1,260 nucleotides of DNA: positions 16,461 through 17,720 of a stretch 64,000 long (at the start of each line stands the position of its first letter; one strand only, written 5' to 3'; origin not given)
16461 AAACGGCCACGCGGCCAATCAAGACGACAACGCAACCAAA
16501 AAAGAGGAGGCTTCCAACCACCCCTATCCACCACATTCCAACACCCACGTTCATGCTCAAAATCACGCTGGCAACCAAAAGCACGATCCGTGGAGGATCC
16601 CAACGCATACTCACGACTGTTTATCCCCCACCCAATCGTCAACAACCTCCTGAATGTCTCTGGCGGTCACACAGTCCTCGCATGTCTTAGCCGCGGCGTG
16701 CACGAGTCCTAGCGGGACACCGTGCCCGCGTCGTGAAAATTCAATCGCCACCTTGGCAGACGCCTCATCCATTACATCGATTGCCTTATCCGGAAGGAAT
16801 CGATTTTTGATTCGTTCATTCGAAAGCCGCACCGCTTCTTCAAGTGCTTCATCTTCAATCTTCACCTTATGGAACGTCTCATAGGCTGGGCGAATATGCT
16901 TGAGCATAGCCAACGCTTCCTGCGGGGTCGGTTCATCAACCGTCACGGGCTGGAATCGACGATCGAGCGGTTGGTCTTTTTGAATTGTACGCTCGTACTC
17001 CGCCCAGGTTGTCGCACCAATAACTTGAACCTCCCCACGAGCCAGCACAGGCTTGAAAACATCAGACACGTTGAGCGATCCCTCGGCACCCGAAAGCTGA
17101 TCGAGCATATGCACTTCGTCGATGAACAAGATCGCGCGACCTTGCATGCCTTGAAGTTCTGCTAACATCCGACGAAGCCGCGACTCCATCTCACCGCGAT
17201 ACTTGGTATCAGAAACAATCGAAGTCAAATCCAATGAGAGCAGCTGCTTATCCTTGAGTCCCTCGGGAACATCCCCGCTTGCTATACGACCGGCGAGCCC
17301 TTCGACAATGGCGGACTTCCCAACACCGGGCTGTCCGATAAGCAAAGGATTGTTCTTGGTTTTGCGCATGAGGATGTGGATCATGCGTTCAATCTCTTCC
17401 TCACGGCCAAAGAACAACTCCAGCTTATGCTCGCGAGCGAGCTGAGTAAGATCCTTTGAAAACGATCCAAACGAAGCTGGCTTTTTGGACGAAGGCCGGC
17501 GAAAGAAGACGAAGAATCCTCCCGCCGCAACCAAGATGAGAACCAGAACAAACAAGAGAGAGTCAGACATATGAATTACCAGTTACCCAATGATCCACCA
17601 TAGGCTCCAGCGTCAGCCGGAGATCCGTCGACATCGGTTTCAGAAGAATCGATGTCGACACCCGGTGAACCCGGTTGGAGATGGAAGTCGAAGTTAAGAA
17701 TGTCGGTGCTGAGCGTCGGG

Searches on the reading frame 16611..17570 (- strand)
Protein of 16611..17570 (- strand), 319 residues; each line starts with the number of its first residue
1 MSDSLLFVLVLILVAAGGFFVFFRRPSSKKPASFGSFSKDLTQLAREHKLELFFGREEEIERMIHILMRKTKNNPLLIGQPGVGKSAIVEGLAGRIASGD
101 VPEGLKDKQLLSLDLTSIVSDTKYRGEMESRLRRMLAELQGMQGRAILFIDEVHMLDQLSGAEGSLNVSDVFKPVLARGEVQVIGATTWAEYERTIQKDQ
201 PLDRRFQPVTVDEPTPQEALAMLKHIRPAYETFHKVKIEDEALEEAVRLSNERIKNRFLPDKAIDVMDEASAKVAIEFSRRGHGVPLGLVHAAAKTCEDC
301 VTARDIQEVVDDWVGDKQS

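Call 25: find_encoding_contigs(protein=window:16611-17570:-, flank=10000, max_places=1)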
Protein window:16611-17570:- (319 aa): 6 contigs read that carry it; 1 place shown.
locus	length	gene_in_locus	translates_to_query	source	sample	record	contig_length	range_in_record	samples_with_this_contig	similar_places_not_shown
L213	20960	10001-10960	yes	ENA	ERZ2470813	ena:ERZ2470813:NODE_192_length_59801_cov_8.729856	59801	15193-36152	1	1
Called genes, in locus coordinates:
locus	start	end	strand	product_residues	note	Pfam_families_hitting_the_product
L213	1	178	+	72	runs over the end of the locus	PF10049:DUF2283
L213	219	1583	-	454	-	PF00009:GTP_EFTU, PF01926:MMR_HSR1, PF02421:FeoB_N, PF04548:AIG1 (weak), PF01926:MMR_HSR1, PF02421:FeoB_N, PF00009:GTP_EFTU, PF14714:KH_dom-like, +10 more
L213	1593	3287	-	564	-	PF03816:LytR_cpsA_psr, PF13399:LytR_C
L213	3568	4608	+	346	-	-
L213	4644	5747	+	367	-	-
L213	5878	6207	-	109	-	PF01909:NTP_transf_2, PF18765:Polbeta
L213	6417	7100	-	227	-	-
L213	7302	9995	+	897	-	PF02415:Chlam_PMP (faint), PF13229:Beta_helix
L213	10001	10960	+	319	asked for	PF20703:nSTAND1 (weak), PF05621:TniB (faint), PF13191:AAA_16 (weak), PF23569:NBD_SMAX1, PF00004:AAA, PF17871:AAA_lid_9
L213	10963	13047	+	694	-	-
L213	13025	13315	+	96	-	-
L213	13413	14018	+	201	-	PF10502:Peptidase_S26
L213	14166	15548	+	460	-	PF13393:tRNA-synt_His, PF00587:tRNA-synt_2b, PF03129:HGTP_anticodon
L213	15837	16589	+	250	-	PF09424:YqeY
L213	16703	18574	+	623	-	PF18895:T4SS_pilin, PF13205:Big_5 (weak)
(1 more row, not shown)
